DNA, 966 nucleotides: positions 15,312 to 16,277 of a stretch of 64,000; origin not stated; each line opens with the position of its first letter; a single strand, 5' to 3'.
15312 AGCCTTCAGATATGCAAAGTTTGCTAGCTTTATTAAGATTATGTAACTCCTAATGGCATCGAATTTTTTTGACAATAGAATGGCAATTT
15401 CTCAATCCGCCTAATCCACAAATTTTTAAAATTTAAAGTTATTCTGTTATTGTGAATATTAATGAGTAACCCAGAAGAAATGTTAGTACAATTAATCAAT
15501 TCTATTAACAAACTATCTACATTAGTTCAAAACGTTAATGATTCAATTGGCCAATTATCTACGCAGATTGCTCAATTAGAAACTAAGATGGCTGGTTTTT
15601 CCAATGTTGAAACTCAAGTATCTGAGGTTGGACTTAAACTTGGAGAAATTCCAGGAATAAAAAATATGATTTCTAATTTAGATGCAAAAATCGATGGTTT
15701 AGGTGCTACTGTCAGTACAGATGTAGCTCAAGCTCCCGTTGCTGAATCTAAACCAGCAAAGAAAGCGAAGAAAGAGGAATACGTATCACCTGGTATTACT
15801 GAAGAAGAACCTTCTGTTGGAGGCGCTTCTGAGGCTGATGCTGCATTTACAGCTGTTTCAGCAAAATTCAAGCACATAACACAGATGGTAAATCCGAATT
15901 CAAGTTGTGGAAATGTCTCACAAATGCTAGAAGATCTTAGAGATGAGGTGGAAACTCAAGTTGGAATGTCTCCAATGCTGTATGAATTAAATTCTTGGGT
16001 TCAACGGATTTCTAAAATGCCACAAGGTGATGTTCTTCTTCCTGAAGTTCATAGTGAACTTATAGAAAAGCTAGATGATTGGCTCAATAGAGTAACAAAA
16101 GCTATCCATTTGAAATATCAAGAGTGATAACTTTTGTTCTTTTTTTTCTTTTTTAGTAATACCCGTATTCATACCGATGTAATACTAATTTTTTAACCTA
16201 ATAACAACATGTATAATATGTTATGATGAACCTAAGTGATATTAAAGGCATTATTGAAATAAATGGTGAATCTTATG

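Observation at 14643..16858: Compact ubiquitin/ESCRT-I-like neighbourhood outside any visible ESCRT-III/Vps4 cluster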

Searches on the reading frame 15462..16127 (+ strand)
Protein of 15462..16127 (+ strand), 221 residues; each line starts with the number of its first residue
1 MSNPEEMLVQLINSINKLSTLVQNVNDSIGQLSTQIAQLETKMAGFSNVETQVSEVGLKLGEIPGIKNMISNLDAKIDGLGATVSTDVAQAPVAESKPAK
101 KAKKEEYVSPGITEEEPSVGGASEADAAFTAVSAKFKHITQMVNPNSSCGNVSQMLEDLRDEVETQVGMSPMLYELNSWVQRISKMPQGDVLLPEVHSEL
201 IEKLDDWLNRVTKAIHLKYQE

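Call 3: search_protein_families(library=pfam, proteins=[window:15462-16127:+], max_evalue=1)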
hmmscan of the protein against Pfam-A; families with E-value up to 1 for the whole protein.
window:15462-16127:+ (221 aa): 19 families
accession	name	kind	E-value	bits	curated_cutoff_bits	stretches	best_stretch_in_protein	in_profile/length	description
PF05531.17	NPV_P10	-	7.9e-05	23.5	29.8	1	1-56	1-61/75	Nucleopolyhedrovirus P10 protein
PF05549.16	Allexi_40kDa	-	0.0026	17.8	26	1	7-101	63-158/271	Allexivirus 40kDa protein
PF04513.17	Baculo_PEP_C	-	0.0035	17.9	38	1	7-81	46-119/140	Baculovirus polyhedron envelope protein, PEP, C terminus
PF10046.14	BLOC1_2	-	0.0042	17.8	33.4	1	11-59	24-73/96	Biogenesis of lysosome-related organelles complex-1 subunit 2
PF14712.11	Snapin_Pallidin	-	0.011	16.7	29.6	1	8-77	8-78/89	Snapin/Pallidin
PF16326.10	ABC_tran_CTD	-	0.012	16.3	32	1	24-62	12-52/69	ABC transporter C-terminal domain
PF09074.15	Mer2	-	0.012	15.9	27.7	1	17-119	45-139/193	Mer2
PF04012.17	PspA_IM30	-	0.02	15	33.9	1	10-45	95-130/220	PspA/IM30 family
PF04124.18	Dor1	-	0.031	13.6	23.3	1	13-55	46-88/339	Dor1-like family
PF07889.17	DUF1664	-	0.064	13.7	34.6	1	16-80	48-120/124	Protein of unknown function (DUF1664)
PF00428.24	Ribosomal_60s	-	0.084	13.8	28.1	1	48-108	17-75/88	60s Acidic ribosomal protein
PF20667.3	Sec10_N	-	0.12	12.9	27.4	1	16-67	45-86/118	Exocyst complex component Sec10, N-terminal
PF23203.1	KIF21A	-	0.13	12.4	28.5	1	5-53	68-116/161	KIF21A-like domain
PF06103.16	DUF948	-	0.18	12.5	37.2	0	11-54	17-85/89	Bacterial protein of unknown function (DUF948)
PF10392.15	COG5_N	-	0.21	12.3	31.2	0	5-43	57-95/132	Conserved oligomeric Golgi complex subunit 5, N-terminal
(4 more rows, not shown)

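Call 4: search_protein_families(library=ncbifam, proteins=[window:15462-16127:+], max_evalue=1)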
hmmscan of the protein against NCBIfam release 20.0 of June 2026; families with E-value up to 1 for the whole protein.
window:15462-16127:+ (221 aa): 17 families
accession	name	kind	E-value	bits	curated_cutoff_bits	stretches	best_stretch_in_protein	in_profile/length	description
NF049873.2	cytotoxin_MakE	exception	0.0042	16.1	360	1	7-99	104-192/352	alpha-pore-forming cytotoxin subunit MakE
TIGR04527.1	mycoplas_twoTM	subfamily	0.0049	16.6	125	1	6-145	40-165/248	MG_279/MG_280 family protein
NF053525.1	thylo_ssr2422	subfamily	0.012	16.1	38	1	3-44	6-47/77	ssr2422 family thylakoid membrane protein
NF041034.1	Rad50_Sulf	equivalog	0.015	13.1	1000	1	7-74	643-707/872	DNA double-strand break repair ATPase Rad50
NF038218.1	IcmG_DotF_IVB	equivalog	0.021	14.5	200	1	13-55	138-181/266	type IVB secretion system protein IcmG/DotF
NF047515.1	SpiroCoCo_C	equivalog_domain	0.024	13.8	125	1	15-57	30-72/313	SpiroCoCo family coiled-coil protein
NF003034.1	PRK03918.1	equivalog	0.045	11.7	700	1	3-168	197-355/878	DNA double-strand break repair ATPase Rad50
NF043058.1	T4SS_LegC2C7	subfamily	0.046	12.7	350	1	6-61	122-177/348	LegC2/C7 family Dot/Icm T4SS effector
NF033203.1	entero_EhxA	exception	0.05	11.7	2000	1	12-87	170-240/997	enterohemolysin EhxA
NF052682.1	morpho_FcmC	equivalog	0.062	13.6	90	1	20-48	60-88/159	filament morphology membrane protein FcmC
TIGR04523.1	Mplasa_alph_rch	subfamily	0.07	11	270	1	10-81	444-516/745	helix-rich protein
NF045487.1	ASRP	equivalog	0.072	11.7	300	1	11-84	202-265/593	archaea-specific SMC-related protein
TIGR04211.1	SH3_and_anchor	equivalog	0.082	12.5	65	1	15-104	68-161/198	TIGR04211 family SH3 domain-containing protein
NF033885.1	conj_TraP_IncI1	equivalog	0.1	12.3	135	0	10-47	104-141/217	conjugal transfer protein TraP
NF033943.0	RTX_toxin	subfamily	0.13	10.4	1000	1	11-93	134-211/930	RTX family hemolysin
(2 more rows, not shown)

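Call 6: search_solved_structures(query=window:15462-16127:+, max_evalue=10, show_alignments=2)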
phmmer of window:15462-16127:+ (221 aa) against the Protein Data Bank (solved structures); distinct sequences matched with E-value up to 10: 7.
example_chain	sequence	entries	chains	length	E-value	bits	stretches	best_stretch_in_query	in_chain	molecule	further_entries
6gao_A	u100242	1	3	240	0.032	17.7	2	16-87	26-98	Outer capsid protein sigma-1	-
9rzx_A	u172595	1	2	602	0.039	17.4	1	63-132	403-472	Alpha-L-fucosidase, family GH29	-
6gap_A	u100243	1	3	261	0.31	14.5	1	8-77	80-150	Outer capsid protein sigma-1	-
6gaj_A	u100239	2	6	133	0.39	14.1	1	16-90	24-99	Outer capsid protein sigma-1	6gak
7o97_A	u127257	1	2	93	1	12.8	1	53-105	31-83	hypothetical protein UY81_C0065G0003 from Candidatus Giovannonibacteria bacterium converte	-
1zva_A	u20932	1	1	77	1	12.8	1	21-82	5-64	E2 glycoprotein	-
8qox_B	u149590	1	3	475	2.9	11.3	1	8-84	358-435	Conserved membrane protein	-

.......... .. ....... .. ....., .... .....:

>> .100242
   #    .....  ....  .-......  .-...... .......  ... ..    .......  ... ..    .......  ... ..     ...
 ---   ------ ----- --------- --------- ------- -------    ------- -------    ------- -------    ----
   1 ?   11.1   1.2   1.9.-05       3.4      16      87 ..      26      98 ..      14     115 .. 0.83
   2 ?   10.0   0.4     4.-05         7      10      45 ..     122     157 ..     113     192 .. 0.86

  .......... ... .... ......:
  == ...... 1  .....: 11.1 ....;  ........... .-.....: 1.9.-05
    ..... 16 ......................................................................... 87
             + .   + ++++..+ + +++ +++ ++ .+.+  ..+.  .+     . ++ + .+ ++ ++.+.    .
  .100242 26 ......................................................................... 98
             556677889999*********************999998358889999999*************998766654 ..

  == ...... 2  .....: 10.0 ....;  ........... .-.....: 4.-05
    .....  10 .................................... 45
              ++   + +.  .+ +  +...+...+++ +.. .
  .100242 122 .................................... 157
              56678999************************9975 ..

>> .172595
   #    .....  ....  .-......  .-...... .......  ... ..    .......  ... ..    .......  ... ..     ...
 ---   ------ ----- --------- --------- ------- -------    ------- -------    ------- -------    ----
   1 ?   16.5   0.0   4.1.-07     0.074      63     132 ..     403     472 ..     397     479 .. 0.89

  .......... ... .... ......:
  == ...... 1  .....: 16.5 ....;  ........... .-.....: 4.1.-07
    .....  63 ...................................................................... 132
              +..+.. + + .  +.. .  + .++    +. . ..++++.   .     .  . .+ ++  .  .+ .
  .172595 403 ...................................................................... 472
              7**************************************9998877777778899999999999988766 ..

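Call 8: find_homologous_proteins(query=window:15462-16127:+, max_evalue=0.001)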
Query window:15462-16127:+ (221 aa): 85 proteins with E <= 0.001 among 352 candidates.
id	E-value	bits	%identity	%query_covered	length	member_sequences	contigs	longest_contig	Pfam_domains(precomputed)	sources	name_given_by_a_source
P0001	5.6e-136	469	100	100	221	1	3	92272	-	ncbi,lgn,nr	ncbi:MAG: hypothetical protein GOP50_08280 [Candidatus Heimdallarchaeota archaeon]|nr:hypothetical p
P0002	5.1e-125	433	90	100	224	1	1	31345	-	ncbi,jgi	ncbi:MAG: hypothetical protein ACTSQF_04205 [Candidatus Heimdallarchaeaceae archaeon]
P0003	3.5e-124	430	90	100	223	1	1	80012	-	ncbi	-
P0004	9.2e-124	429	89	100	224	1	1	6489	-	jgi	-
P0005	4.1e-120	417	89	100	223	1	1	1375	-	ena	-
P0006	1.7e-116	405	86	100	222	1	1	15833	-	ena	-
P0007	2.2e-116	405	85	100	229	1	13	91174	-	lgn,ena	-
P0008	9.8e-116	403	85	100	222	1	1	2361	-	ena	-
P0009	5.7e-114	397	84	100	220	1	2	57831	-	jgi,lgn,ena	-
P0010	7.1e-114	397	83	100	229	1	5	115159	-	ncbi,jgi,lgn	-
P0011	9.6e-113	393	83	100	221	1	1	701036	-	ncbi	-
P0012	2.7e-110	385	85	97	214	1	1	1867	-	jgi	jgi:outer membrane murein-binding lipoprotein Lpp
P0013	7.6e-103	361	75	100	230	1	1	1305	-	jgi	-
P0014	1.7e-102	360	78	100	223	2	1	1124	-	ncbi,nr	ncbi:MAG: hypothetical protein KAJ30_03700 [Candidatus Heimdallarchaeota archaeon]|nr:hypothetical p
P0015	3.2e-98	346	74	100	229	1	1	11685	-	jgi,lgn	jgi:uncharacterized protein YoxC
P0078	3.9e-52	195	45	100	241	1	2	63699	-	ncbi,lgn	-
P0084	5.2e-40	156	40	100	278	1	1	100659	-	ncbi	-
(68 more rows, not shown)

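Call 10: search_solved_structures(query=A1, max_evalue=10, show_alignments=3)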
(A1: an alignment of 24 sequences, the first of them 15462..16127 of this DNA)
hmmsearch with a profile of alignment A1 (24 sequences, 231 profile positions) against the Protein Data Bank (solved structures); distinct sequences matched with E-value up to 10: 72 (the best 60 are shown).
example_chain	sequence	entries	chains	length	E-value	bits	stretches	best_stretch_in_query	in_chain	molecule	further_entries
8qad_A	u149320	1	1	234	2.8e-06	30.9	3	22-86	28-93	sc-apCC-6-LLIA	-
6gaj_A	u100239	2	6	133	2.8e-05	27.6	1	18-91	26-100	Outer capsid protein sigma-1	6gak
9r1o_A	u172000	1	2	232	2.9e-05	27.6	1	28-94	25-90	sc-apCC-6-DPH-NR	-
6gao_A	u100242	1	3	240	4.4e-05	27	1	18-88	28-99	Outer capsid protein sigma-1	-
6gap_A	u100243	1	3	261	0.0065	19.9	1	7-87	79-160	Outer capsid protein sigma-1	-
8qae_A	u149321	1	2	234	0.0091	19.4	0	8-72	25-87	sc-apCC-6-SLLA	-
7cot_A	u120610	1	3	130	0.019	18.4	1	13-86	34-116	Spike glycoprotein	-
6lxt_A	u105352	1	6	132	0.019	18.3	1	13-86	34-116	Spike protein S2, Spike protein S2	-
2wpq_A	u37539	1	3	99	0.035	17.5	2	14-45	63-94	TRIMERIC AUTOTRANSPORTER ADHESIN FRAGMENT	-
2yo3_A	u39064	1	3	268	0.046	17.1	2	19-77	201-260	GENERAL CONTROL PROTEIN GCN4, PUTATIVE INNER MEMBRANE PROTEIN, GENERAL CONTROL PROTEIN GCN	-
5cjs_D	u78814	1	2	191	0.047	17.1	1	13-126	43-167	Designed influenza hemagglutinin stem #4454, HA2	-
7wxz_A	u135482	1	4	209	0.078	16.3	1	14-86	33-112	Spike protein S2'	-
1wyy_A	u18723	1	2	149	0.082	16.3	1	3-86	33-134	E2 Glycoprotein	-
6vag_A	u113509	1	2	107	0.098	16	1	8-77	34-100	Phosphoprotein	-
3tnu_A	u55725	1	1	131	0.1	16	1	14-91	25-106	Keratin, type I cytoskeletal 14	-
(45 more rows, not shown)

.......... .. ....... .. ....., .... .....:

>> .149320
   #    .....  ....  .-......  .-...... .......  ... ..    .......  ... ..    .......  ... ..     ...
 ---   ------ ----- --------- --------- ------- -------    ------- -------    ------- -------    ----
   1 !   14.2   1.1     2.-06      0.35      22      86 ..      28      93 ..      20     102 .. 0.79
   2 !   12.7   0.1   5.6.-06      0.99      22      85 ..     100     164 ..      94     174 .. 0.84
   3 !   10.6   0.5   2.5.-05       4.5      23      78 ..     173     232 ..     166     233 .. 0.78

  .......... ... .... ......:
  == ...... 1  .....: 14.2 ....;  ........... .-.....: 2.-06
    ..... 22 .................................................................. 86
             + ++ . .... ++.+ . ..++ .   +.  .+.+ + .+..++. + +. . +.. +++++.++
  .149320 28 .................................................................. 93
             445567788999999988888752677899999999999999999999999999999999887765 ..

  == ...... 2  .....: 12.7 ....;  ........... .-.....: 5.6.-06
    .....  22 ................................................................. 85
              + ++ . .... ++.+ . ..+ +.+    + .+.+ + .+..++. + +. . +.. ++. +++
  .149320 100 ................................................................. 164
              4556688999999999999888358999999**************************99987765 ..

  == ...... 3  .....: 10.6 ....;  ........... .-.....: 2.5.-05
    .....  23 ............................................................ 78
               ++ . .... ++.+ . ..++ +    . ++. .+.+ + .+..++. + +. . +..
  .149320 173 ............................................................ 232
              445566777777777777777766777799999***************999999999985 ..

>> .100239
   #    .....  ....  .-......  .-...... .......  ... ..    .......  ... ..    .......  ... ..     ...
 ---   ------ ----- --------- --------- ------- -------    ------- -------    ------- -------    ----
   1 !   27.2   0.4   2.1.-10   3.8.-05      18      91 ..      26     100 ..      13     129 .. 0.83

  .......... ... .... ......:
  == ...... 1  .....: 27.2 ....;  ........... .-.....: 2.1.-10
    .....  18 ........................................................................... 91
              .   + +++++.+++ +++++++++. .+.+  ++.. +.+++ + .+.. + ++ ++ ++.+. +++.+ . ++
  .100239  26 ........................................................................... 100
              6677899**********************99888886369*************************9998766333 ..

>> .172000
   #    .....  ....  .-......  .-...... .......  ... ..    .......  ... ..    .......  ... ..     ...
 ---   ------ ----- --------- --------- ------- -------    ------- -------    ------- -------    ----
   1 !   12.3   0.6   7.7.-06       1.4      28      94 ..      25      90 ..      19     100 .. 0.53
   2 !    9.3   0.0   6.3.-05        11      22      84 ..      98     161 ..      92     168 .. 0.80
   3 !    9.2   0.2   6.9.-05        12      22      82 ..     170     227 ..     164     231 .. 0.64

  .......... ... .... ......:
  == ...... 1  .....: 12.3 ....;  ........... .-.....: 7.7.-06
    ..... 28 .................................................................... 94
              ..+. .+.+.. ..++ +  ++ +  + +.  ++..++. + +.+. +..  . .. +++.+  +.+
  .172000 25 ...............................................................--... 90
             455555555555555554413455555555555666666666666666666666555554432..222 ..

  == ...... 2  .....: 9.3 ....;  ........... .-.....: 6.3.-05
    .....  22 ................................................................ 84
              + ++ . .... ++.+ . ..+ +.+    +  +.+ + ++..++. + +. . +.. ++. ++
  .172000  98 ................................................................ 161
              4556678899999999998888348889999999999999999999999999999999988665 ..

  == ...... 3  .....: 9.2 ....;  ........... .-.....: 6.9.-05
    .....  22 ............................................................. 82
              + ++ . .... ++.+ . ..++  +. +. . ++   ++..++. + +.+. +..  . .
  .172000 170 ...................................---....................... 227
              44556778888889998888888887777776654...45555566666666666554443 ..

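Call 12: find_encoding_contigs(protein=P0084, flank=6000, max_places=2)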
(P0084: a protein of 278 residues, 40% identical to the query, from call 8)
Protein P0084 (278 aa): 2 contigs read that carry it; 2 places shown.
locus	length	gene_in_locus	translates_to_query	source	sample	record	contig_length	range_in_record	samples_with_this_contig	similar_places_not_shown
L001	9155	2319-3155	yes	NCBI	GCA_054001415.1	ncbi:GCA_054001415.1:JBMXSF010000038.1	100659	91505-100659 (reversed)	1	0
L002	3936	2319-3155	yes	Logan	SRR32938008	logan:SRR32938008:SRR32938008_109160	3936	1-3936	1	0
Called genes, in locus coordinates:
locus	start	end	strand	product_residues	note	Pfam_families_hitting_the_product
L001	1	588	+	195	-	?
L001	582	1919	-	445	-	PF22458:RsmF-B_ferredox (weak), PF01189:Methyltr_RsmB-F, PF03602:Cons_hypoth95 (weak), PF13847:Methyltransf_31 (weak)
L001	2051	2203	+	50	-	-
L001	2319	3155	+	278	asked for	-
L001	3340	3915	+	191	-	PF13240:Zn_Ribbon_1 (weak), PF13248:Zn_ribbon_3 (weak)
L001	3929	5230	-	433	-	PF11798:IMS_HHH (faint), PF14520:HHH_5, PF00154:RecA_N (faint), PF21999:IMS_HHH_1 (faint), PF08423:Rad51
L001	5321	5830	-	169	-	PF02572:CobA_CobO_BtuR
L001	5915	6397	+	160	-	-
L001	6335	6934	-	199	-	PF04307:YdjM (weak)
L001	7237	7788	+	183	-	PF00025:Arf, PF00071:Ras, PF01926:MMR_HSR1 (weak), PF08477:Roc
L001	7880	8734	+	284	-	PF01210:NAD_Gly3P_dh_N (weak), PF02737:3HCDH_N, PF03446:NAD_binding_2 (weak), PF07992:Pyr_redox_2 (faint), PF00725:3HCDH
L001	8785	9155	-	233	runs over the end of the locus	-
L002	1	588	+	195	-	?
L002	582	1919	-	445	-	PF22458:RsmF-B_ferredox (weak), PF01189:Methyltr_RsmB-F, PF03602:Cons_hypoth95 (weak), PF13847:Methyltransf_31 (weak)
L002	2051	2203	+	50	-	-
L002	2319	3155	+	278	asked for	-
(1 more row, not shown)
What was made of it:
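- In L001 the genes micro->221->ZnR are co-directional and closely spaced, like an operon (call 12).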

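Call 13: find_encoding_contigs(protein=P0078, flank=6000, max_places=2)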
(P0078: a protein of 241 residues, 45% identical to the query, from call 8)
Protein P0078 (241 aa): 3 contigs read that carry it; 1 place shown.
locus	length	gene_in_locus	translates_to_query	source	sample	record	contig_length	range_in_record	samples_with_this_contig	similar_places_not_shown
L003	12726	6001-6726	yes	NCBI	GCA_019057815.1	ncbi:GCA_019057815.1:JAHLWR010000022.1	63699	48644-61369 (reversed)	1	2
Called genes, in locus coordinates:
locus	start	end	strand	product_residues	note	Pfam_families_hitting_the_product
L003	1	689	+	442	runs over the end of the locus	PF22458:RsmF-B_ferredox, PF01728:FtsJ, PF01189:Methyltr_RsmB-F, PF13847:Methyltransf_31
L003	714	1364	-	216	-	-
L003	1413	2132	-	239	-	PF06508:QueC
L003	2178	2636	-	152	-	PF01242:PTPS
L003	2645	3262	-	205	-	PF04017:DUF366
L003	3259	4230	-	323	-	PF02649:GCHY-1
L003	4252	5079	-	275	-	PF13353:Fer4_12 (weak), PF04055:Radical_SAM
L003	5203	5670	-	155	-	PF00179:UQ_con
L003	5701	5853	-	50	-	-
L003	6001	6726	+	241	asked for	-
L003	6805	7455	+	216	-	-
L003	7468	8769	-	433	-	PF21999:IMS_HHH_1 (faint), PF00154:RecA_N (faint), PF08423:Rad51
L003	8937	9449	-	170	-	PF02572:CobA_CobO_BtuR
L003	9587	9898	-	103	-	PF00684:DnaJ_CXXCXGXG (weak)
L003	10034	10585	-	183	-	PF00025:Arf, PF00071:Ras, PF08477:Roc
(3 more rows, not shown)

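Call 17: find_encoding_contigs(protein=P0001, flank=10000, max_places=3)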
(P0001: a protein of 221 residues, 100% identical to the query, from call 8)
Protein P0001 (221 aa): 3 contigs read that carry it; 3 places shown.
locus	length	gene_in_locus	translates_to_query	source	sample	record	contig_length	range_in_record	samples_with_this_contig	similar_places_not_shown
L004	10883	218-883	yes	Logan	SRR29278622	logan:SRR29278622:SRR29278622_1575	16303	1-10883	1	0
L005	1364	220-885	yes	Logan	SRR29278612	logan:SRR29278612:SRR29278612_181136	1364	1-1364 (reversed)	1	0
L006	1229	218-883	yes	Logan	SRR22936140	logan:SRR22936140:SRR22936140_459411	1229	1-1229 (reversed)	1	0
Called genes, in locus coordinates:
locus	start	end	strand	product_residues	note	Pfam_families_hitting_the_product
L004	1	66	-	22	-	?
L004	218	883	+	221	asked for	-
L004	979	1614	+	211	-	-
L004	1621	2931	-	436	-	PF21999:IMS_HHH_1 (faint), PF00154:RecA_N (faint), PF08423:Rad51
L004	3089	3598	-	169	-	PF02572:CobA_CobO_BtuR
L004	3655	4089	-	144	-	-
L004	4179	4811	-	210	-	PF00025:Arf, PF00071:Ras, PF08477:Roc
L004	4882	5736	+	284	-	PF02737:3HCDH_N, PF03446:NAD_binding_2 (weak), PF00725:3HCDH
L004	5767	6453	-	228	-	-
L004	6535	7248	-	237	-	-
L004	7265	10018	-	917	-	PF03104:DNA_pol_B_exo1, PF13482:RNase_H_2 (weak), PF00136:DNA_pol_B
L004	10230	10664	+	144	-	PF03479:PCC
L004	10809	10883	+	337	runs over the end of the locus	-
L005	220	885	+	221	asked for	-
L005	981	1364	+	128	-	?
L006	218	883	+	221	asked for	-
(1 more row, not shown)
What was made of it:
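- Checked: The flanks are a radical-SAM QueE-type gene and radA (calls 13, 17).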

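Call 18: predict_structure(alignment_id=A1)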
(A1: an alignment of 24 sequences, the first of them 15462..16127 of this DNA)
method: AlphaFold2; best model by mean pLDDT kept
length: 221 residues; sequences in the alignment: 24
mean_pLDDT: 77.5   pTM: 0.44
mean pLDDT of the five models: 77.5, 74.4, 74.3, 73.7, 73.5
residues with pLDDT >= 90: 106; 70-90: 56; 50-70: 21; < 50: 38
segments of 3 or more residues with pLDDT < 50: 82-119
pLDDT, mean of each block of 10 residues (from residue 1): 87 96 96 95 84 69 68 70 37 34 34 36 81 92 91 94 88 92 92 92 93 85 56
secondary structure, 60 per line:
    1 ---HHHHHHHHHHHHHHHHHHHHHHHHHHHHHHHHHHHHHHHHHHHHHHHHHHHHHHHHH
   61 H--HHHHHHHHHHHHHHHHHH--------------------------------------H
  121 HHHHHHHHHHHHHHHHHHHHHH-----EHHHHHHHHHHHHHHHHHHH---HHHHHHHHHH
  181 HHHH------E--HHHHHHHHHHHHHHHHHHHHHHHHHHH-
elements in order: H4-61 H64-81 H120-142 H149-167 H171-184 H194-220
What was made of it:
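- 15462..15704 (+): 221-aa protein, residues 1-81: long N-terminal helix or coiled coil. Residues 1-40 are highly conserved. Residues ~58-93 are deleted in some relatives. AF2 gives helices 4-61 and 64-81, with pLDDT 84-96 for residues 1-50 (call 18).
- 15705..15818 (+): 221-aa protein, residues 82-119: disordered Pro/Lys/Glu-rich linker of variable length, carrying a conserved EYVSPG motif. pLDDT is below 50 for residues 82-119 (call 18).
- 15819..16127 (+): 221-aa protein, residues 120-221: four-helix bundle that is Vps28-C-like (motif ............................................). AF2 pLDDT is 81 for the block starting at residue 121, 85-94 for the blocks covering 131-220, and 56 for residue 221 (call 18).
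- On Vps28 (Pfam PF03997): AF2 shows one long helix, not a hairpin domain (call 18). AF2 gives four helices, with pLDDT mostly above 90 over residues 131-220 (call 18).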
